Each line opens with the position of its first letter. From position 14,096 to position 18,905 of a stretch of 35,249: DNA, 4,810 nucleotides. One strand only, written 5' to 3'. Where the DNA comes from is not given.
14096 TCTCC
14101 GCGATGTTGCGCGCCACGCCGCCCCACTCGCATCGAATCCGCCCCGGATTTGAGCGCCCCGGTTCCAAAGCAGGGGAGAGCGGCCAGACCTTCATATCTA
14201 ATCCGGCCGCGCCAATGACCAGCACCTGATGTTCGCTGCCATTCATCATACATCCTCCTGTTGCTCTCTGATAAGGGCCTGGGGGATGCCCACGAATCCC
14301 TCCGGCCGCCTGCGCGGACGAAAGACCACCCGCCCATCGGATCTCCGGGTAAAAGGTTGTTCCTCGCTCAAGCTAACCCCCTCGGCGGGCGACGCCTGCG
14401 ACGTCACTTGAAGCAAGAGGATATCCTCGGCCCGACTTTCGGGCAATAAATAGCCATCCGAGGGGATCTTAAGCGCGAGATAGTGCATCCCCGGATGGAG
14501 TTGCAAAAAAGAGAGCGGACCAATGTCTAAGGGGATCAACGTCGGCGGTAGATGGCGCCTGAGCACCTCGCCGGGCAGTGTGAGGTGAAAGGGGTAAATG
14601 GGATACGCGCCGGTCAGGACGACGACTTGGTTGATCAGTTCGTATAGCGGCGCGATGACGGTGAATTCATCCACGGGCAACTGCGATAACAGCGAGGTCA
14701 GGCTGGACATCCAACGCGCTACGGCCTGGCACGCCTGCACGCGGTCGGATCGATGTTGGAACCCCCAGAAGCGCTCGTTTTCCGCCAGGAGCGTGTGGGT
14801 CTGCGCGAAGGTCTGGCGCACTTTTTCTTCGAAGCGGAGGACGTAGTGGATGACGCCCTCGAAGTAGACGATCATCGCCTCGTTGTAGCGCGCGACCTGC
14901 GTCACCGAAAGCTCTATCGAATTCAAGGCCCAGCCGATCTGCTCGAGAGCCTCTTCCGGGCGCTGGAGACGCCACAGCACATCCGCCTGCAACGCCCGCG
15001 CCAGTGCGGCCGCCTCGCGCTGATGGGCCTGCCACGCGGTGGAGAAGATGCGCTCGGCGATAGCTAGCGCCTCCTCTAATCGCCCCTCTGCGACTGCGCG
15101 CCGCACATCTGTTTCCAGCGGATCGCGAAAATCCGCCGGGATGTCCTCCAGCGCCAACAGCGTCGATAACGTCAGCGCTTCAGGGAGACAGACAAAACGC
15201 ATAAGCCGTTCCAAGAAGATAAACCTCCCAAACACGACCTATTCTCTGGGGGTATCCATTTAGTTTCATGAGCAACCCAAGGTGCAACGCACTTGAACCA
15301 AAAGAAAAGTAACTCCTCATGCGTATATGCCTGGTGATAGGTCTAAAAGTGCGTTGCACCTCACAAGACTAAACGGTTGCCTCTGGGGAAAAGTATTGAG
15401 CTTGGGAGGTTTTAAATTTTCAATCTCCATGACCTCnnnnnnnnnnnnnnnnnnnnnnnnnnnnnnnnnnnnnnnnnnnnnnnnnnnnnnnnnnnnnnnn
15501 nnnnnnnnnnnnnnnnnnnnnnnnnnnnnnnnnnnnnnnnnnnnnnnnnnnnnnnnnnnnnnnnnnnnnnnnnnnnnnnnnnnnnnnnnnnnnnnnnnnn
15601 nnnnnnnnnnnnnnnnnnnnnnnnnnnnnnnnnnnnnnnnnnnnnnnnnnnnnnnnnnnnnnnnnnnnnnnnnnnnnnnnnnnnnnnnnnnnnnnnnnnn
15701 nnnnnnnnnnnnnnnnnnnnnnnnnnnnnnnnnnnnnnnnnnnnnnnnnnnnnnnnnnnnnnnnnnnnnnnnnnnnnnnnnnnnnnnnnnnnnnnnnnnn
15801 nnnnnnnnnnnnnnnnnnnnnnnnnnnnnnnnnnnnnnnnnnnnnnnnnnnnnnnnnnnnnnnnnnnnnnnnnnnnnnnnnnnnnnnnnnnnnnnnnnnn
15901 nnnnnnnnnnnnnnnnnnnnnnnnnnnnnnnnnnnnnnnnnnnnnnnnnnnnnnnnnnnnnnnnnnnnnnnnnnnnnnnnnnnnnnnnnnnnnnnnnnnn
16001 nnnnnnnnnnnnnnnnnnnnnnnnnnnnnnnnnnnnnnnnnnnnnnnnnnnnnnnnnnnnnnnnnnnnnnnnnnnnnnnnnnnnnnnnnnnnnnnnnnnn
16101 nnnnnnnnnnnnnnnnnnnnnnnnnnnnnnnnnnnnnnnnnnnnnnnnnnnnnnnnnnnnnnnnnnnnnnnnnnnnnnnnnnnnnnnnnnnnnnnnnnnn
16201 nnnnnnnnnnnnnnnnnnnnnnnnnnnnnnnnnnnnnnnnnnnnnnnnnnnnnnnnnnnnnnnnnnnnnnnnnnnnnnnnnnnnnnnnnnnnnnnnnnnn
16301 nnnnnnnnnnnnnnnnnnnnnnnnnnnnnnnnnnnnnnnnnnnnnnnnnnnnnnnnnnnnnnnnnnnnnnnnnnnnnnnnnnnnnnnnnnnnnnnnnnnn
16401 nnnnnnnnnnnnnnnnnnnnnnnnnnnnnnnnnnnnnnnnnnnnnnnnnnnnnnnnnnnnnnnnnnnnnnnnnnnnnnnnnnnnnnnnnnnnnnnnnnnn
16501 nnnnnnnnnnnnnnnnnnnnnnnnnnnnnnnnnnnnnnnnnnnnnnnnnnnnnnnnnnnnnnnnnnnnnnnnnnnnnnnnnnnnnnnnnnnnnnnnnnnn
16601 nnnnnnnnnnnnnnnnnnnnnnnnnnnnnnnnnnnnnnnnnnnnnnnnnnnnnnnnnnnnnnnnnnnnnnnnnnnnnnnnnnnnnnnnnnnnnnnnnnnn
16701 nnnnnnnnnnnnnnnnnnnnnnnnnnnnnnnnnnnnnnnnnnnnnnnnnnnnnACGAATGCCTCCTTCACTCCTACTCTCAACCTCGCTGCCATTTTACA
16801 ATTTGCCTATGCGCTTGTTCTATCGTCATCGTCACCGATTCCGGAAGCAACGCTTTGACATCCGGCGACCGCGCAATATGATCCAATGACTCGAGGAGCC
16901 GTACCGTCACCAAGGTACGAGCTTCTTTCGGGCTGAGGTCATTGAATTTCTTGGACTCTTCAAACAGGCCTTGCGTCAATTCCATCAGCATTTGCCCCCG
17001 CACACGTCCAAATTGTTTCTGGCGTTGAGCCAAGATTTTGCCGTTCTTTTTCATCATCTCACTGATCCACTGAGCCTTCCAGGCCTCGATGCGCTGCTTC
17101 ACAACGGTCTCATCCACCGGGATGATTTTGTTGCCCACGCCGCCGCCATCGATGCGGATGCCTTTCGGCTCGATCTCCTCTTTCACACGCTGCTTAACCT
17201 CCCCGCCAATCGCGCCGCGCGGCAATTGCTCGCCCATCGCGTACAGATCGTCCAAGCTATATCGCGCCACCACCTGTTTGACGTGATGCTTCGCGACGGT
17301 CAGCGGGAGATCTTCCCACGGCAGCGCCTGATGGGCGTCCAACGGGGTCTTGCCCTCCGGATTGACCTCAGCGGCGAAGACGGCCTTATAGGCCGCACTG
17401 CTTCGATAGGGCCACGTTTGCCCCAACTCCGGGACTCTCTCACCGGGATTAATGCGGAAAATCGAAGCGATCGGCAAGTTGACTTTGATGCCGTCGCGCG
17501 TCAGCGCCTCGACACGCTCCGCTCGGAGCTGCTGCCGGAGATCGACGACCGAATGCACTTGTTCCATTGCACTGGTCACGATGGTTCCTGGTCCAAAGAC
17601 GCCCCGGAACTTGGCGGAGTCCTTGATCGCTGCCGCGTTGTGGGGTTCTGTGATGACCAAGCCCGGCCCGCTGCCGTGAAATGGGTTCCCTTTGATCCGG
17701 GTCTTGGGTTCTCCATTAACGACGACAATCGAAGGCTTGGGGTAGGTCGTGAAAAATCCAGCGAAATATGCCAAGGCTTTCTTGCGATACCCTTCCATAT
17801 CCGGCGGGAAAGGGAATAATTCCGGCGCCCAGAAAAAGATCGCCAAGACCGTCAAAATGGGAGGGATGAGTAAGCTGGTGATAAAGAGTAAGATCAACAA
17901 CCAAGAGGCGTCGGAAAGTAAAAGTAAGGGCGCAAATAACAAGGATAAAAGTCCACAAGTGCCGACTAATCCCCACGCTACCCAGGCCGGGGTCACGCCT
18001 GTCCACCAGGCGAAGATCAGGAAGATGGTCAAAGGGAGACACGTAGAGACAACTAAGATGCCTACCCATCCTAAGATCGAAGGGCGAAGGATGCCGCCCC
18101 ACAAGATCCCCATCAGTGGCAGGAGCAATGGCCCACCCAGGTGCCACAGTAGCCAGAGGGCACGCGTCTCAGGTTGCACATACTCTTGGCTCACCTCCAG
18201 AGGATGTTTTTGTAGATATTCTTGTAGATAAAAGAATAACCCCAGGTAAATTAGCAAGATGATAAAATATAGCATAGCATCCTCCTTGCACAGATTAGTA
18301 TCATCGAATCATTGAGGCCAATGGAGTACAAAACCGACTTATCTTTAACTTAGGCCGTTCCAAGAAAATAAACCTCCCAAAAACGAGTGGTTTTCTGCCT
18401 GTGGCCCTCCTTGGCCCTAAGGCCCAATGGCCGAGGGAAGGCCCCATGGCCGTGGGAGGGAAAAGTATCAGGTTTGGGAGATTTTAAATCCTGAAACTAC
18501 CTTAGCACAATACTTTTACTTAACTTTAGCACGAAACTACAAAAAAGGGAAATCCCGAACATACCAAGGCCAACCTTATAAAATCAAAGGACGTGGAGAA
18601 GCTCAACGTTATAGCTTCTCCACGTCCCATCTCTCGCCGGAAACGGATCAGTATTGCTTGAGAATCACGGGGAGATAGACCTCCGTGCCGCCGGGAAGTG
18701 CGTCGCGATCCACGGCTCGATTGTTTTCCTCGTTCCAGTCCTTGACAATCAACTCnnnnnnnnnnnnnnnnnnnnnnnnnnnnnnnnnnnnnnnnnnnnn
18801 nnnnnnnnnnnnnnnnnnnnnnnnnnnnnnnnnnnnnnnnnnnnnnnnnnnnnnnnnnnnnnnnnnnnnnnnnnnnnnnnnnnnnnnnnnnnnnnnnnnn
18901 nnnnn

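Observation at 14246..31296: Candidate undescribed cell-envelope module: two giant DUF11-repeat proteins, two polytopic SPFH scaffolds and an unknown 318-aa protein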

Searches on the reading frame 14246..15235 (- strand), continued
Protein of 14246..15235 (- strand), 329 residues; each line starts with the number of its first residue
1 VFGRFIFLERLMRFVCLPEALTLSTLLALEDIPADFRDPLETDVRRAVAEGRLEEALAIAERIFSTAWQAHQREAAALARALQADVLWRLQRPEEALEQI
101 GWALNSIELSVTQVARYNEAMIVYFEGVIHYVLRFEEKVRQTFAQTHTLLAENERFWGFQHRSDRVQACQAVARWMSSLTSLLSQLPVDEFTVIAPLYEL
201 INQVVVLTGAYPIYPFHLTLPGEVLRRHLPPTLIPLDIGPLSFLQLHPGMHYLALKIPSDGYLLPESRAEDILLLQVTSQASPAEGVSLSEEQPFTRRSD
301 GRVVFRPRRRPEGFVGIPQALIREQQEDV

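Call 81: fold_search(model_id=the predicted structure, library=pdb)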
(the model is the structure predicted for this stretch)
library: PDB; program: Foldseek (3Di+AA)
matches with E <= 10: 1115; with E <= 0.001: 0
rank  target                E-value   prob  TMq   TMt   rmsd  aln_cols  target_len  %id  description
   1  9k7u_A                2.5e-03  1.00  0.31  0.64   4.5       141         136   18  Crystal structure of designed zinc-induced heterodimer Heter-Zn2-HEHE-22 (released 2025-10-29)
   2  4j8d_A                4.8e-03  1.00  0.30  0.54   5.4       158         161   18  Middle domain of Hsc70-interacting protein, crystal form II (released 2013-07-03)
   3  3n71                  5.6e-03  1.00  0.31  0.22   9.3       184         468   14  Crystal structure of cardiac specific histone methyltransferase SmyD1 (released 2010-10-13)
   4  6ejn_A                7.2e-03  1.00  0.33  0.38  12.6       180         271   14  The KLC2 TPR domain bound to the JIP3 leucine zipper domain (released 2018-09-05)
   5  7v6q_H                8.0e-03  1.00  0.38  0.58   3.7       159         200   13  Crystal structure of sNASP-ASF1A-H3.1-H4 complex (released 2021-12-29)
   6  4j8d_B                8.8e-03  1.00  0.30  0.54   5.4       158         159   18  Middle domain of Hsc70-interacting protein, crystal form II (released 2013-07-03)
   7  3nf1                  1.1e-02  1.00  0.36  0.40   9.6       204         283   12  Crystal structure of the TPR domain of kinesin light chain 1 (released 2011-05-25)
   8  5o01_A                1.1e-02  1.00  0.33  0.40  13.1       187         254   13  Crystal structure of BtubC (BKLC) from P. vanneervenii (released 2017-07-19)
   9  5o09_1C               1.2e-02  1.00  0.33  0.43  12.2       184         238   13  BtubABC mini microtubule (released 2017-07-19)
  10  6x9o_B                1.3e-02  1.00  0.29  0.37   5.6       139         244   16  High resolution cryoEM structure of huntingtin in complex with HAP40 (released 2020-06-17)
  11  7v6q_D                1.7e-02  1.00  0.39  0.56   4.0       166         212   13  Crystal structure of sNASP-ASF1A-H3.1-H4 complex (released 2021-12-29)
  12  7v1l_B                1.8e-02  1.00  0.35  0.48  10.6       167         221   13  Structure of sNASP core in complex with H3 alpha3 helix peptide (released 2022-04-20)
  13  9ckf_A                1.9e-02  1.00  0.27  0.21   9.4       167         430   13  Crystal structure of SMYD2 secondary binding site mutant (released 2025-01-15)
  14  7v1k                  2.0e-02  1.00  0.34  0.48  10.7       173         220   12  Apo structure of sNASP core (released 2022-04-20)
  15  2hr2_A                2.0e-02  1.00  0.30  0.56   7.1       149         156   18  Crystal structure of a tpr-like protein (ct2138) from chlorobium tepidum tls at 2.54 A resolution (released 2006-09-19)
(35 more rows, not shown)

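Call 83: find_encoding_contigs(protein=P0146, flank=6000, max_places=2)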
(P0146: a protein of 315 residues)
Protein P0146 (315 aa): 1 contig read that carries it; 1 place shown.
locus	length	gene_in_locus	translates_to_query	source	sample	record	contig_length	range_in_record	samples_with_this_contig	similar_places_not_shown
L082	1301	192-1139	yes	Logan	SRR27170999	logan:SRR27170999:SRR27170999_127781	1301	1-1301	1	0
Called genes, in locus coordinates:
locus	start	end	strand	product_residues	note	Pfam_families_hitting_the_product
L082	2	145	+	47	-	?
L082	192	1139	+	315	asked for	PF13424:TPR_12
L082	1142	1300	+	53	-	?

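Call 84: find_encoding_contigs(protein=P0157, flank=6000, max_places=2)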
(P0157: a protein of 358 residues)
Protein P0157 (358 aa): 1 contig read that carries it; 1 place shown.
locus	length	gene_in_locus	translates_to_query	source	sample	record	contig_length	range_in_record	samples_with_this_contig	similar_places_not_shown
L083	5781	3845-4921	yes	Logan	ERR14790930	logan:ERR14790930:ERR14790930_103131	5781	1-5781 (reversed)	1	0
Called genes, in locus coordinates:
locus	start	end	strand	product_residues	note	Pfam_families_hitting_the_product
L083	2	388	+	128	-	?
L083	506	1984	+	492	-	-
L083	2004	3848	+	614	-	PF01145:Band_7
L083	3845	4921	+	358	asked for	PF17874:TPR_MalT (weak), PF13424:TPR_12 (weak)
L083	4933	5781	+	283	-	?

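Call 85: find_encoding_contigs(protein=P0183, flank=6000, max_places=2)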
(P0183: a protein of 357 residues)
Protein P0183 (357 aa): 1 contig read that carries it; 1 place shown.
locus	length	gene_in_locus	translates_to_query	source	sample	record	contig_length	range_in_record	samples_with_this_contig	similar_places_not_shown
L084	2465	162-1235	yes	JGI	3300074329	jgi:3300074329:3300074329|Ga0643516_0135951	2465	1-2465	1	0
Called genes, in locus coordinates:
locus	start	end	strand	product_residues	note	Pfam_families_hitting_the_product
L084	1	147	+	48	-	?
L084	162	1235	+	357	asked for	-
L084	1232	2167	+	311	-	PF00294:PfkB, PF08543:Phos_pyr_kin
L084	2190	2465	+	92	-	?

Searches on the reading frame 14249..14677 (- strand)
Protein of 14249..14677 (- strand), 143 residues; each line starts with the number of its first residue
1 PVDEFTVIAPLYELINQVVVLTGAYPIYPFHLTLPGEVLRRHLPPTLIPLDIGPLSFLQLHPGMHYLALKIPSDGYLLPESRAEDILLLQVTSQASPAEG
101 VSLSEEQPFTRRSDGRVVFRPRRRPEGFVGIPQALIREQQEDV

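Call 106: search_solved_structures(query=A7, max_evalue=10, show_alignments=3)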
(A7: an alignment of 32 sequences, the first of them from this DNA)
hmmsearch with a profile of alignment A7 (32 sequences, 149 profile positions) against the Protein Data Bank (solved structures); distinct sequences matched with E-value up to 10: 4.
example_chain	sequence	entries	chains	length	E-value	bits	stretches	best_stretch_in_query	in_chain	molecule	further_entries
21gi_A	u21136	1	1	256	0.012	18.7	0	63-112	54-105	A designed protein Three-twist Knot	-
3oei_A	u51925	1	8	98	0.26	14.4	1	70-108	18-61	RelJ (Antitoxin Rv3357)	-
3cto_A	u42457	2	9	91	0.28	14.3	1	70-107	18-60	Uncharacterized protein Rv3357/MT3465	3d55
3mlg_A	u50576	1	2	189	0.28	14.2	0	63-84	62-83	2X chimera of Helicobacter pylori protein HP0242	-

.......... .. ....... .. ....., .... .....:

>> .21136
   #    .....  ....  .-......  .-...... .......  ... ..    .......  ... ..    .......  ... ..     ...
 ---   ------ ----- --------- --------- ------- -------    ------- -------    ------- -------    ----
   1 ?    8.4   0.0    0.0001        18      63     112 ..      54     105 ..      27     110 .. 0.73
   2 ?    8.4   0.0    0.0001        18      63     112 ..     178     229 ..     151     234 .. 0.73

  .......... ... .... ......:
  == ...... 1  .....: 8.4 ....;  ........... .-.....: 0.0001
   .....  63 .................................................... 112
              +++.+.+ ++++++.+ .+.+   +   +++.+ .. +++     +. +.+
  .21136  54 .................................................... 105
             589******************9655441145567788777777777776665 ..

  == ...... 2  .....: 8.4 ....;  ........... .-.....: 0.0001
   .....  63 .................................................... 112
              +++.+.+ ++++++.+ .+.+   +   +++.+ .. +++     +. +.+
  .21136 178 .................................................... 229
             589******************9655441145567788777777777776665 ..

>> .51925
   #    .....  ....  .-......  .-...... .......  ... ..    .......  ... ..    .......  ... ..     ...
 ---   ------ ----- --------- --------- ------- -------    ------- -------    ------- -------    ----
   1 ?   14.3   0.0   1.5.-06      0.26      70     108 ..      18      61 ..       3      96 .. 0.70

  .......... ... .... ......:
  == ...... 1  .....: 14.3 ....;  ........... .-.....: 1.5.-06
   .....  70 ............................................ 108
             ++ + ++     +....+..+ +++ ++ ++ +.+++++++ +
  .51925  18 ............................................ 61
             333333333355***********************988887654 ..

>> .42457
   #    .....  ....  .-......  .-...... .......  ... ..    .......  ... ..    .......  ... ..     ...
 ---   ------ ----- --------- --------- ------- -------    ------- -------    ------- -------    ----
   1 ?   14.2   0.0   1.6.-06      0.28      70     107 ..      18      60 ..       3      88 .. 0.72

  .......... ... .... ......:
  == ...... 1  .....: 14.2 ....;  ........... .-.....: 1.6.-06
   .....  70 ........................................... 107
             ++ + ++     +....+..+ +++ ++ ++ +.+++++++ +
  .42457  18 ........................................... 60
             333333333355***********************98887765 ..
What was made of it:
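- A PDB profile search found nothing significant (call 106).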

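Call 107: search_protein_families(library=pfam, alignment_id=A7, max_evalue=10)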
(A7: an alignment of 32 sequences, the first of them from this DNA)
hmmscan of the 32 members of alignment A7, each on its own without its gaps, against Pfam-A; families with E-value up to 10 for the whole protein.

A. member 1, seq(143 aa): 0 families

B. families by the number of members that match (of 32 scanned): 6 families
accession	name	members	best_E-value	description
PF00467.35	KOW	1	0.022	KOW motif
PF22858.2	DUF7016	1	0.082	Domain of unknown function (DUF7016)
PF09121.15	Tower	1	0.17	Tower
PF15751.10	FANCA_interact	1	0.18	FAAP20 FANCA interaction domain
PF05354.17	Phage_attach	1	0.18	Phage Head-Tail Attachment protein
PF09831.14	DUF2058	1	0.25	Uncharacterized protein conserved in bacteria (DUF2058)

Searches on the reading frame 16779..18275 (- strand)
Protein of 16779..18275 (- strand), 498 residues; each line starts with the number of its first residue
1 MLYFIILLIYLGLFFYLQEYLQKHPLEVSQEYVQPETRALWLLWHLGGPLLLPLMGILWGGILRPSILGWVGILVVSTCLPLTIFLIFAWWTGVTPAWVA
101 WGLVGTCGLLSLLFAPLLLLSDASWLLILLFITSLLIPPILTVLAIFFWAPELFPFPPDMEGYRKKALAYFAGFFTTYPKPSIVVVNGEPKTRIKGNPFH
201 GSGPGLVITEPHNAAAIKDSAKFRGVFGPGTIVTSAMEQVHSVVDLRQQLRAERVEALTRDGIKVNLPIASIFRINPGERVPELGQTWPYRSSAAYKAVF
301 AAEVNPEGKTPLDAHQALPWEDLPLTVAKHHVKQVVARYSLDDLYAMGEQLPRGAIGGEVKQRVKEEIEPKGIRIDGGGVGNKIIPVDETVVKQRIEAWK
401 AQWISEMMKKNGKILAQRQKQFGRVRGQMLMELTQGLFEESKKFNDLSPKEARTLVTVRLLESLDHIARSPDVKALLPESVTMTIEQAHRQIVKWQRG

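Call 4: search_protein_families(library=pfam, proteins=[window:16779-18275:-], max_evalue=0.01)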
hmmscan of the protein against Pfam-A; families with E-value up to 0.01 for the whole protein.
window:16779-18275:- (498 aa): 1 family
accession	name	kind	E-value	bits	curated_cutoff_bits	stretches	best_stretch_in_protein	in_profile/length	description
PF01145.31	Band_7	-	9.6e-11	42.5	23.6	1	208-377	2-139/176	SPFH domain / Band 7 family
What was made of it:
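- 16779..18275 (-): SPFH-B: a 498-aa polytopic SPFH/Band-7 protein (about 5-6 N-terminal hydrophobic segments). Band_7 42.5 bits (call 4).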

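Call 6: search_protein_families(library=ncbifam, proteins=[window:16779-18275:-], max_evalue=0.01)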
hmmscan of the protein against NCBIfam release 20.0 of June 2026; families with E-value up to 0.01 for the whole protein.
window:16779-18275:- (498 aa): 0 families

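Call 43: search_protein_families(library=padloc, proteins=[window:16779-18275:-], max_evalue=0.01)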
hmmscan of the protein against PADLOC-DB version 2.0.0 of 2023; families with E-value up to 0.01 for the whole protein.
window:16779-18275:- (498 aa): 0 families

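Call 93: search_protein_families(library=pfam, alignment_id=A5, max_evalue=1)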
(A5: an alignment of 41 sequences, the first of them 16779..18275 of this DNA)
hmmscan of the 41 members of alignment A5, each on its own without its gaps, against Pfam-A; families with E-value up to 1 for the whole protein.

A. member 1, window:16779-18275:- (498 aa): 1 family
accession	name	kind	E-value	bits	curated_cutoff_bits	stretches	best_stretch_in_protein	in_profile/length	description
PF01145.31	Band_7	-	9.6e-11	42.5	23.6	1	208-377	2-139/176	SPFH domain / Band 7 family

B. families by the number of members that match (of 41 scanned): 33 families (the first 25 are shown)
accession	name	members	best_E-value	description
PF01145.31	Band_7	41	1.1e-11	SPFH domain / Band 7 family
PF14609.11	GCP5-Mod21_N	2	0.019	Gamma-Tubulin ring complex non-core subunit mod21, N-terminal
PF03814.21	KdpA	1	0.018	Potassium-transporting ATPase A subunit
PF11237.13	DUF3038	1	0.019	Protein of unknown function (DUF3038)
PF01110.22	CNTF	1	0.055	Ciliary neurotrophic factor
PF20649.3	COG5_C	1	0.063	Conserved oligomeric Golgi complex subunit 5, C-terminal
PF11903.14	ParD_like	1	0.12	ParD-like antitoxin of type II bacterial toxin-antitoxin system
PF12127.13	FloA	1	0.13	Flotillin-like protein FloA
PF12627.12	PolyA_pol_RNAbd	1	0.14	Probable RNA and SrmB- binding site of polymerase A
PF20944.2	StcE_b-sandwich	1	0.14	Metalloprotease StcE, beta-sandwich domain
PF23994.1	DUF7312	1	0.17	Domain of unknown function (DUF7312)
PF19098.6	DUF5785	1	0.18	Family of unknown function (DUF5785)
PF16464.10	DUF5045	1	0.18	Domain of unknown function (DUF5045)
PF24200.1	DUF7425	1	0.21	Domain of unknown function (DUF7425)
PF01385.25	OrfB_IS605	1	0.21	Probable transposase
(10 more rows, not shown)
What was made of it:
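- On SPFH / Band-7 superfamily: All 41 SPFH-B orthologs scanned match (call 93).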

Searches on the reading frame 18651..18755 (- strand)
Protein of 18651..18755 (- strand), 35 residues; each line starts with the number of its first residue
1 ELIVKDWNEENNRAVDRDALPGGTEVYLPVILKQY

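Call 53: search_protein_families(library=ncbifam, proteins=[window:18651-18755:-], max_evalue=10)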
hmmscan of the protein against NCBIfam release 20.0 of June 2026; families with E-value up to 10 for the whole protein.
seq(35 aa): 0 families
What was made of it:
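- On YLP-box putative sorting-motif proteins (NF050076 / NF053834): The giant2 tail gives no HMM hit, but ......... fits by eye (call 53).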
